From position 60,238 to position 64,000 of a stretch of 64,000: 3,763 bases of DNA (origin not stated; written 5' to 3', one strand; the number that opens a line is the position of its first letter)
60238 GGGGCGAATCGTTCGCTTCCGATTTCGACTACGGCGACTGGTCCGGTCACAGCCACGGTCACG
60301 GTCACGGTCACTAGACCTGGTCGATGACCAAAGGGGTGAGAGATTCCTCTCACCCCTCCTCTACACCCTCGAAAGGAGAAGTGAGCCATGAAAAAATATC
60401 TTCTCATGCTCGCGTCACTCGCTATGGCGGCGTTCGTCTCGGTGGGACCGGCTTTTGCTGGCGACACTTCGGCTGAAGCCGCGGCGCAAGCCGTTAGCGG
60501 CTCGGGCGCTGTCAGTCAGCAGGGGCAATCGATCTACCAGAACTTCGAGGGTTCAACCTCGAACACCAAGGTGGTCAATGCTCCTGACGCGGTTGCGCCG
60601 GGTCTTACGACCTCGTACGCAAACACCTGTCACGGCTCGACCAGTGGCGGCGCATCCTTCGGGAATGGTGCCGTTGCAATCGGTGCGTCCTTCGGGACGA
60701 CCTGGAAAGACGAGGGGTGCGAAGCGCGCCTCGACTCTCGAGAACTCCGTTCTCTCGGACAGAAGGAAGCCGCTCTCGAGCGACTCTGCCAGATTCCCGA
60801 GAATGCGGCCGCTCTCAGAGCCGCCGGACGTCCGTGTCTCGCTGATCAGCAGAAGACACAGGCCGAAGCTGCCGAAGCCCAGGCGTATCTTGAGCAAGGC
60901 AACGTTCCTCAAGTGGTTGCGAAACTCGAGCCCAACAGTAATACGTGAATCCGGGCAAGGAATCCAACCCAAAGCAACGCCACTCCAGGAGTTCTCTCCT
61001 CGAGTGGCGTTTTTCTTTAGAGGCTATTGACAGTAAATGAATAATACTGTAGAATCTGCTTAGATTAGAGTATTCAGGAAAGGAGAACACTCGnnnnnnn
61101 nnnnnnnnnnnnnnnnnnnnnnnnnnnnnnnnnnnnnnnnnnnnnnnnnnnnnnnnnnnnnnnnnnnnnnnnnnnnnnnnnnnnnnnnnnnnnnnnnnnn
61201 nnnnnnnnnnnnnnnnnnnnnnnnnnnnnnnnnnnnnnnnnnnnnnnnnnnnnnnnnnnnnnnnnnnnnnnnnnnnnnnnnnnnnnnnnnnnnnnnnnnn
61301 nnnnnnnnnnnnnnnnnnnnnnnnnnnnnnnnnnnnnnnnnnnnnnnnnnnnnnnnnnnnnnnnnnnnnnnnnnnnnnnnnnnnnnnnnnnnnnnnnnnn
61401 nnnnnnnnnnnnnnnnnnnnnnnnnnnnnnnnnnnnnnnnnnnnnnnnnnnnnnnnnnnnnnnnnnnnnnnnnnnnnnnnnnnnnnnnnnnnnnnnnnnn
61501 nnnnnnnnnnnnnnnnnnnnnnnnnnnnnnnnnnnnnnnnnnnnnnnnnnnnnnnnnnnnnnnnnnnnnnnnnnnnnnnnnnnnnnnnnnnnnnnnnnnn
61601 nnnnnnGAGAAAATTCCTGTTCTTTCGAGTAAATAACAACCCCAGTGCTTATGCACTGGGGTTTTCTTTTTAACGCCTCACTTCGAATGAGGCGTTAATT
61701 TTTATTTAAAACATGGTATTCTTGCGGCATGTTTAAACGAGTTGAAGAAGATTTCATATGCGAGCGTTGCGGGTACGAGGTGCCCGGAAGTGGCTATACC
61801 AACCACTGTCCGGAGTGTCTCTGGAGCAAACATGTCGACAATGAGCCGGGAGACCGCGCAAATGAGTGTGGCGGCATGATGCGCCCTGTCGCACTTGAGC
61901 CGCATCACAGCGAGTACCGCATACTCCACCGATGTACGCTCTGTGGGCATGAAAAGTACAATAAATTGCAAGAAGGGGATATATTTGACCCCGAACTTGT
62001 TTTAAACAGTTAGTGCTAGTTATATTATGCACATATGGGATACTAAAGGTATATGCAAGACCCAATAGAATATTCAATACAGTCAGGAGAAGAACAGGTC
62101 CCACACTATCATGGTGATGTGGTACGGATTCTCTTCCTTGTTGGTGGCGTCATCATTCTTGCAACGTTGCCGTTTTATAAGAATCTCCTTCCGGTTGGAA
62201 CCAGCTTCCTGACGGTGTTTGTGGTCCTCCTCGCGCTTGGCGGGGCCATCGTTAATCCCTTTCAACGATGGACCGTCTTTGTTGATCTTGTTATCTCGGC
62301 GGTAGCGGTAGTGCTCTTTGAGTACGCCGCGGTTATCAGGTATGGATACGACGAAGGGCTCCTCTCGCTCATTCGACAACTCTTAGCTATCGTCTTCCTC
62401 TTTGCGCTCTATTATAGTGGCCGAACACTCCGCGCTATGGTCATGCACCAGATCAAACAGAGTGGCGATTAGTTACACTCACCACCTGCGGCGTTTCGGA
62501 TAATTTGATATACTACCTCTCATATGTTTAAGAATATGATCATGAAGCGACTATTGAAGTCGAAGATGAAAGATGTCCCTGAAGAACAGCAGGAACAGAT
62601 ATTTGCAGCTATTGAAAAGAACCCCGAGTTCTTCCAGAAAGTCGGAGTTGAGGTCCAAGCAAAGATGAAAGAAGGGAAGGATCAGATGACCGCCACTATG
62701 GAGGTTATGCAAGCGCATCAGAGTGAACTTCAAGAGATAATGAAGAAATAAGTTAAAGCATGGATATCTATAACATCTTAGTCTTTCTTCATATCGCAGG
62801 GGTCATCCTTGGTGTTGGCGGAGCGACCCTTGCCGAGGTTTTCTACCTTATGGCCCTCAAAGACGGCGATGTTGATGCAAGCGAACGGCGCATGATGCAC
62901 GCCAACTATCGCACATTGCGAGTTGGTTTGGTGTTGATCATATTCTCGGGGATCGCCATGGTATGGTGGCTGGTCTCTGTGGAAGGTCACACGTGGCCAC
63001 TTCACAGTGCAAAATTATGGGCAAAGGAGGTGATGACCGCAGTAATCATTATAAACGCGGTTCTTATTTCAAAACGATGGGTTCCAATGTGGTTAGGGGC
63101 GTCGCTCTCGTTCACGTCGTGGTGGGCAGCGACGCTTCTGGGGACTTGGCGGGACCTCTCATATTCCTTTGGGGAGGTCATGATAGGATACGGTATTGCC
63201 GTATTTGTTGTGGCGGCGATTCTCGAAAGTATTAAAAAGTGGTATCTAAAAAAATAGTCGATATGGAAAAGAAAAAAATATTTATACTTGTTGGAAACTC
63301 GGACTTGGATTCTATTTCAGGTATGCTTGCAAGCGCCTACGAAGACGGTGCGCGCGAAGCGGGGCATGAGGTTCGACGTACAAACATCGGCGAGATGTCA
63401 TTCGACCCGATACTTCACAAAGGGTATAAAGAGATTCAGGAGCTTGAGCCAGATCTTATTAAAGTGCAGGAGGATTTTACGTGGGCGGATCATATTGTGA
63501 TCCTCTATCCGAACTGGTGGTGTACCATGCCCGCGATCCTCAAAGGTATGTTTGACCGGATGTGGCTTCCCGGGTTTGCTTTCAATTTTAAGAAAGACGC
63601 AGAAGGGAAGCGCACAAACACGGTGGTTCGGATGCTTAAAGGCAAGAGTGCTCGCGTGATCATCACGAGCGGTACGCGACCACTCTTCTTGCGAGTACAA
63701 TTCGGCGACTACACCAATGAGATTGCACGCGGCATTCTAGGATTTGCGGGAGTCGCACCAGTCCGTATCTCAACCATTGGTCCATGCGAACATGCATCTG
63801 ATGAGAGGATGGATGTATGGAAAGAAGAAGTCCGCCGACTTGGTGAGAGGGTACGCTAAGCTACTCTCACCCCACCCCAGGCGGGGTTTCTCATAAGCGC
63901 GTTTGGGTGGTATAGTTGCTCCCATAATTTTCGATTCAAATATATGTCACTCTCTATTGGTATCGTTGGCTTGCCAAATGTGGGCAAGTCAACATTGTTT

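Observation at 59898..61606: Compositionally foreign ~1.7-kb island encoding three secreted proteins, one ending in HGHGHGH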

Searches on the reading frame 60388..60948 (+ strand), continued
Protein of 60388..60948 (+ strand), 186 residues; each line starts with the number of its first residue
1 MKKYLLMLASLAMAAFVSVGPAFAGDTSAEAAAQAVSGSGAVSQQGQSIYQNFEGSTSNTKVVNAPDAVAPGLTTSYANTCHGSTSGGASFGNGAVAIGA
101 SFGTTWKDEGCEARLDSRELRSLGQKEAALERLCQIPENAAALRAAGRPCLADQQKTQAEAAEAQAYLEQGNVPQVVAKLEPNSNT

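Call 61: predict_structure(alignment_id=A1)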
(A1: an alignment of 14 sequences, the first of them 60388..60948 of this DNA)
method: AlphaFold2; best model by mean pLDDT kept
length: 186 residues; sequences in the alignment: 14
mean_pLDDT: 60.2   pTM: 0.38
mean pLDDT of the five models: 60.2, 59.8, 59.7, 58.3, 55.5
residues with pLDDT >= 90: 41; 70-90: 22; 50-70: 37; < 50: 86
segments of 3 or more residues with pLDDT < 50: 18-78, 82-106
pLDDT, mean of each block of 10 residues (from residue 1): 66 54 37 30 36 39 40 45 42 39 53 86 93 91 93 92 89 57 64
secondary structure, 60 per line:
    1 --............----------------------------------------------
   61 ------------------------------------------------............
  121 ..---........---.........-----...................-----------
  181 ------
elements in order: H3-14 H109-122 H126-133 H137-145 H151-169
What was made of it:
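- Tried and rejected: The g2 model is confident only for the C-terminal helices (call 61).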

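Call 72: search_solved_structures(query=A2, max_evalue=1)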
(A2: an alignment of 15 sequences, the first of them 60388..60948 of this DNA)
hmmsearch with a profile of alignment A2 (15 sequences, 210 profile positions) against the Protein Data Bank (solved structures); distinct sequences matched with E-value up to 1: 0.

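Call 74: fold_search(model_id=the predicted structure, library=pdb)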
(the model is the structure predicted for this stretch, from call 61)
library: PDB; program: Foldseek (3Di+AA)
matches with E <= 10: 7; with E <= 0.001: 0
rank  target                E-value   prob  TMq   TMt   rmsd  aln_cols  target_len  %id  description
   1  7tfm                  5.1e+00  0.15  0.18  0.22   7.0        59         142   19  Atomic Structure of the Leishmania spp. Hsp100 N-Domain (released 2022-02-16)
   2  5vid_G                6.1e+00  0.23  0.14  0.59   3.8        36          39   22  Receptor binding domain of BoNT/B in complex with mini-protein binder Bot.0671.2 (released 2017-09-20)
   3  7nsc_H                8.8e+00  0.04  0.14  0.15  14.3        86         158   16  Substrate receptor scaffolding module of human CTLH E3 ubiquitin ligase (released 2021-05-05)
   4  6h5h_MODEL_1_A        9.4e+00  0.33  0.12  0.32   0.3        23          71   17  A computationally designed dRP lyase domain reconstructed from two heterologous fragments (released 2018-12-12)
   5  9j7a_B                9.4e+00  0.08  0.13  0.31   7.0        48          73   23  local refinement of FEM1B bound with TOM20 (dimer) (released 2025-04-09)
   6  8e0m_L                9.4e+00  0.07  0.12  0.13   4.1        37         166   35  Homotrimeric variant of tcTRP9, BGL15 (released 2023-04-12)
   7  5bv0_B                1.0e+01  0.06  0.16  0.14   9.4        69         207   22  Crystal Structure of a Complex Between the SNARE Nyv1 and the HOPS Vps33-Vps16 subcomplex from Chaetomium thermophilum (released 2015-08-05)

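Call 80: search_protein_families(library=pfam, proteins=[L020:2111-3244:+], max_evalue=0.0001)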
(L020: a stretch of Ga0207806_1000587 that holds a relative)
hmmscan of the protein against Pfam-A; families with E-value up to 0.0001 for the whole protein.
L020:2111-3244:+ (377 aa): 1 family
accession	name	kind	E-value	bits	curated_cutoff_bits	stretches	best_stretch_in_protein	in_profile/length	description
PF00691.25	OmpA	-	4.6e-21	75.4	27.2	1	245-340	1-98/98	OmpA family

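Call 86: search_protein_families(library=padloc, proteins=[window:60388-60948:+], max_evalue=0.1)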
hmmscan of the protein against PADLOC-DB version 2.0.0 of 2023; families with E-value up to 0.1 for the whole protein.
window:60388-60948:+ (186 aa): 0 families

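Call 95: search_protein_families(library=ncbifam, proteins=[L020:2111-3244:+, L020:1549-1920:+, P0004, P0005, L016:3377-4324:+, L015:3884-4444:+, L015:4539-4973:+, L001:7336-7914:+, L001:8846-9379:+], max_evalue=0.01)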
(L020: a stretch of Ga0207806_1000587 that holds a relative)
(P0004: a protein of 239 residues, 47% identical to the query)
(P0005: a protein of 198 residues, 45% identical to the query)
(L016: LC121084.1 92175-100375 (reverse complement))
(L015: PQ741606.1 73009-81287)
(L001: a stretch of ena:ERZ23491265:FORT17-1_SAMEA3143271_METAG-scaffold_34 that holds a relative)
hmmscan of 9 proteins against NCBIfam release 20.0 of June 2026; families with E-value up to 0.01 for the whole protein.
L020:2111-3244:+ (377 aa): 36 families (the best 25 are shown)
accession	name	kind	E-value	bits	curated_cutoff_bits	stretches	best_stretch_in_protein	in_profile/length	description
NF053611.1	YiaD_Gzip_OmpA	equivalog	8.2e-29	100.8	175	1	244-345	104-205/206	YiaD family glycine zipper/OmpA-like lipoprotein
NF045787.1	OmpABordt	equivalog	1.4e-23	83.6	200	1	244-349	87-192/194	outer membrane protein OmpA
NF053612.1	anchor_PA1041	equivalog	4.7e-22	79.1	250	1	218-345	107-234/236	PA1041 family peptidoglycan-binding anchor lipoprotein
NF053585.1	OMP_LP_YfiB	equivalog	5.2e-20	71.9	128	1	244-344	58-158/163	outer membrane lipoprotein YfiB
TIGR02802.1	Pal_lipo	equivalog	4.8e-19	68.4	125.35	1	244-345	2-103/104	peptidoglycan-associated lipoprotein Pal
NF052230.1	T9SS_PorE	exception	5.4e-17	61.3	600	1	244-328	517-601/648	PorE family type IX secretion system protein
NF053607.1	CHU_0125_OmpA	equivalog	1.8e-16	59.8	620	1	244-343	533-633/639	CHU_0125 family OmpA-like outer membrane integrity protein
NF053613.1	OMP_toxin_LptF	equivalog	3.7e-16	59.6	400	1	244-347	143-246/256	lipotoxin F family OmpA-related lipoprotein LptF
NF007804.1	PRK10510.1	equivalog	2.6e-15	56.4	307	1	241-346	111-216/219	OmpA family lipoprotein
NF008071.1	PRK10808.1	equivalog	2.1e-14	53.7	277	1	232-326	217-317/358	porin OmpA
TIGR03789.1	pdsO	hypoth_equivalog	7.1e-14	52.1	152.2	1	245-345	142-242/243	sortase-associated OmpA-like protein PdsO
NF008067.1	PRK10802.1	equivalog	1.5e-13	51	261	1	243-343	68-168/171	peptidoglycan-associated lipoprotein Pal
NF033763.1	exchanger_TraB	exception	4.1e-12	44.9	700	1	246-361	396-512/522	outer membrane exchange protein TraB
TIGR03350.1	type_VI_ompA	equivalog_domain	1.1e-11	44.9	139.8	1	246-345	34-136/137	type VI secretion system protein TssL, long form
NF007424.1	PRK09967.1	equivalog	3e-11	43.6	155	1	244-344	54-155/160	OmpA family protein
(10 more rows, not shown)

L020:1549-1920:+ (123 aa): 0 families

P0004 (239 aa): 0 families

P0005 (198 aa): 0 families

L016:3377-4324:+ (315 aa): 0 families

L015:3884-4444:+ (186 aa): 0 families

L015:4539-4973:+ (144 aa): 0 families

L001:7336-7914:+ (192 aa): 0 families

L001:8846-9379:+ (177 aa): 0 families
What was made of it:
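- Closest known: OmpA-C-like peptidoglycan-anchored envelope proteins. Same: In Novosphingobium-like genomes the g2 domain sits N-terminal to a bona fide OmpA domain: Pfam PF00691 at E = 5e-21, with NCBIfam YiaD and Pal models matching that part (calls 80, 95).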

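Call 97: search_dna_similar(query=window:60388-60948:+, collection=plasmids, mode=protein, max_evalue=0.001, max_rows=15)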
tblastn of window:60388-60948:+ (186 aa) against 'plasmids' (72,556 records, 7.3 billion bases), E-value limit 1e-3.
Records with a match: 6; places in all: 6; records where one place covers at least 80% of the query: 0.
Best place of each record, by identity: <60% 6.
By first word of the organism name: Burkholderia 3; Novosphingobium 2; Variovorax 1.
By predicted mobility (MOB-suite, as given by PLSDB): non-mobilizable 6.
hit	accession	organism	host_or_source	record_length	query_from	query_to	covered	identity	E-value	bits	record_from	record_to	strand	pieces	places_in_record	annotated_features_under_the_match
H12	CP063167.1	Variovorax paradoxus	-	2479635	62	150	48%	47.2%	1e-9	64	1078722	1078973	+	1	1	none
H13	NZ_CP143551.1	Burkholderia multivorans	Homo sapiens,bronchoalveolar lavage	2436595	52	150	53%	41.4%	7e-12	70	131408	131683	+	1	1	none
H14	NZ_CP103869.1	Novosphingobium humi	pure culture,soil biofilm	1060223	58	150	50%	42.6%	5e-13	74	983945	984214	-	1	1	none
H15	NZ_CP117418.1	Novosphingobium humi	Single cell,Soil from military shooting ...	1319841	58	150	50%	42.6%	5e-13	74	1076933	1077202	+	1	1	none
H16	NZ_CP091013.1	Burkholderia cenocepacia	-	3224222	66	150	46%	45.9%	2e-12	71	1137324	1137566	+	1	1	none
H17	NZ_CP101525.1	Burkholderia arboris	mixed culture,soil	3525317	66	150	46%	45.9%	3e-12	71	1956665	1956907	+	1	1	none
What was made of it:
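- Hits in Burkholderia, Novosphingobium and Variovorax replicons (call 97).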

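Call 100: get_annotated_region(hit=H16, flank=5000)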
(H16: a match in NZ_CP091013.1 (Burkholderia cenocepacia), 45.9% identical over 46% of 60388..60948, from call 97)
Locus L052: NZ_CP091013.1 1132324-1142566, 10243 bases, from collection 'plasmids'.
description: Burkholderia cenocepacia strain CMCC(B)23006 plasmid unnamed1, complete sequence
organism: Burkholderia cenocepacia (NCBI taxid 95486)
taxonomy: Bacteria; Pseudomonadota; Betaproteobacteria; Burkholderiales; Burkholderiaceae; Burkholderia; Burkholderia cenocepacia
host: -; source: -; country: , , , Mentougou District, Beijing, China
typing (MOB-suite, as given by PLSDB): non-mobilizable
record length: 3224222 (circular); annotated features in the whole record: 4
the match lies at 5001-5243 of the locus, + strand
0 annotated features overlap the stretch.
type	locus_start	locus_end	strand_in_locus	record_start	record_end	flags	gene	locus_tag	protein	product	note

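Call 101: get_annotated_region(hit=H14, flank=4000)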
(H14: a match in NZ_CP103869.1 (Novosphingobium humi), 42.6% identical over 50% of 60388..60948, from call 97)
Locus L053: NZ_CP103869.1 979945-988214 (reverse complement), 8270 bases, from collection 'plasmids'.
description: Novosphingobium humi strain G5 plasmid unnamed1, complete sequence
organism: Novosphingobium humi (NCBI taxid 2282397)
taxonomy: Bacteria; Pseudomonadota; Alphaproteobacteria; Sphingomonadales; Sphingomonadaceae; Novosphingobium; Novosphingobium humi
host: -; source: pure culture,soil biofilm; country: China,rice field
typing (MOB-suite, as given by PLSDB): non-mobilizable
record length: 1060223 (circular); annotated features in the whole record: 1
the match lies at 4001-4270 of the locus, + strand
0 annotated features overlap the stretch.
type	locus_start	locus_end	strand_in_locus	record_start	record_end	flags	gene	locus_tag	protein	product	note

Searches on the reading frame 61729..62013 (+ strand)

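Call 8: search_protein_families(library=pfam, proteins=[window:61729-62013:+], max_evalue=1)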
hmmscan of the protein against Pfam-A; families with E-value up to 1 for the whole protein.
window:61729-62013:+ (94 aa): 8 families
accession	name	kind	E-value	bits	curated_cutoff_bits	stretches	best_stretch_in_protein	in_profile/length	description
PF12647.12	RNHCP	-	4.9e-29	100.6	24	1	7-84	2-84/90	RNHCP domain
PF03107.22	C1_2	-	0.018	15.8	26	1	6-35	15-44/48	C1 domain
PF08209.17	Sgf11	-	0.027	14.5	26.4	1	7-31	3-27/33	Sgf11 (transcriptional regulation protein)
PF18912.6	DZR_2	-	0.037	14.3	27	1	9-30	37-55/56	Double zinc ribbon domain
PF12773.13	DZR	-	0.041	14.5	27.3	1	7-31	11-31/45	Double zinc ribbon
PF01155.25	HypA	-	0.044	14.2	28.9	1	3-31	65-93/112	Hydrogenase/urease nickel incorporation, metallochaperone, hypA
PF21349.2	RUBY_RBDX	-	0.055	13.4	26.5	1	10-32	2-24/30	Rubrerythrin, rubredoxin-like domain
PF18439.7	zf_UBZ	-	0.59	10.3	25.6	1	8-21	2-15/32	Ubiquitin-Binding Zinc Finger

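Call 9: search_protein_families(library=ncbifam, proteins=[window:61729-62013:+], max_evalue=1)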
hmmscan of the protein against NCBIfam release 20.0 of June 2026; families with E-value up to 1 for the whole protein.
window:61729-62013:+ (94 aa): 5 families
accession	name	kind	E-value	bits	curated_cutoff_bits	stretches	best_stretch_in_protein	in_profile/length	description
NF045720.1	rubredox_RCKP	subfamily_domain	0.038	13.6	45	1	9-30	4-25/34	RCKP-type rubredoxin-like domain-containing protein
NF045767.1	RuberyRbr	equivalog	0.069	13.2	200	1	2-34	151-184/194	rubrerythrin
NF001605.0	PRK00398.1-2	equivalog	0.19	11.6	63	1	11-30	4-24/43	DNA-directed RNA polymerase subunit P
NF033497.1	rubre_like_arch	subfamily_domain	0.24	11.1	32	0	11-30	3-22/34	rubrerythrin-like domain-containing protein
TIGR01384.1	TFS_arch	equivalog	0.36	11.5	64.75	0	46-82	5-32/101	transcription factor S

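Call 86: search_protein_families(library=padloc, proteins=[window:61729-62013:+], max_evalue=0.1)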
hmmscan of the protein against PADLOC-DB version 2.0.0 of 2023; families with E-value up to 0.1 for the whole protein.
window:61729-62013:+ (94 aa): 0 families

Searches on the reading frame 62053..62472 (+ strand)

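Call 8: search_protein_families(library=pfam, proteins=[window:62053-62472:+], max_evalue=1)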
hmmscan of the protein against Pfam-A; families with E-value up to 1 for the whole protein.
window:62053-62472:+ (139 aa): 2 families
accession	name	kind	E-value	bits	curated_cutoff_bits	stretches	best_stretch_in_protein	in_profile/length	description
PF19510.5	DUF6044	-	0.025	13.5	27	1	33-97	172-235/564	Protein of unknown function (DUF6044)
PF20556.3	DUF6768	-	0.78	9.9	27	0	71-133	40-101/123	Family of unknown function (DUF6768)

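Call 9: search_protein_families(library=ncbifam, proteins=[window:62053-62472:+], max_evalue=1)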
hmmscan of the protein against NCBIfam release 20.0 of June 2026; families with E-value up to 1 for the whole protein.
window:62053-62472:+ (139 aa): 0 families

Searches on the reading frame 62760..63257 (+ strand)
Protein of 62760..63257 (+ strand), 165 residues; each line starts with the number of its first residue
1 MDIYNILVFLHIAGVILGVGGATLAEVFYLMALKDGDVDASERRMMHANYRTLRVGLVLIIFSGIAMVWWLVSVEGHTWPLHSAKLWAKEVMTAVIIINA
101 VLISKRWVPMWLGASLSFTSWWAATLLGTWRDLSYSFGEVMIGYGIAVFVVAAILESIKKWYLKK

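Call 75: search_protein_families(library=pfam, proteins=[window:62760-63257:+], max_evalue=0.001)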
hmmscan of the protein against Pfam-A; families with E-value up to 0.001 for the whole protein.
window:62760-63257:+ (165 aa): 1 family
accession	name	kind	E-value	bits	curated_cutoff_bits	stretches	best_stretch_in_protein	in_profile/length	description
PF10027.14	DUF2269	-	0.00071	20.1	28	1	6-98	2-97/150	Predicted integral membrane protein (DUF2269)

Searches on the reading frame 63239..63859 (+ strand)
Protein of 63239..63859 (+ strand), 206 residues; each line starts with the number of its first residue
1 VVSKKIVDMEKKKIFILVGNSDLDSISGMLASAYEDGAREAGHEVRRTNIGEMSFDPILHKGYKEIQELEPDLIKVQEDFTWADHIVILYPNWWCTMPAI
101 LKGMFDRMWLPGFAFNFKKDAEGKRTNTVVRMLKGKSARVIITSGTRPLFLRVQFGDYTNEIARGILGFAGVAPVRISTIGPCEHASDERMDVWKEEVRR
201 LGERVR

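Call 75: search_protein_families(library=pfam, proteins=[window:63239-63859:+], max_evalue=0.001)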
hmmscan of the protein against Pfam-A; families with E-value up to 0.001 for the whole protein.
window:63239-63859:+ (206 aa): 2 families
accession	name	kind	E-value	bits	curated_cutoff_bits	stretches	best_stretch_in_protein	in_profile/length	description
PF02525.22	Flavodoxin_2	-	2.4e-32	112.7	27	1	12-200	1-193/198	Flavodoxin-like fold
PF03358.20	FMN_red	-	9.1e-14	51.7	24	1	13-116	2-99/152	NADPH-dependent FMN reductase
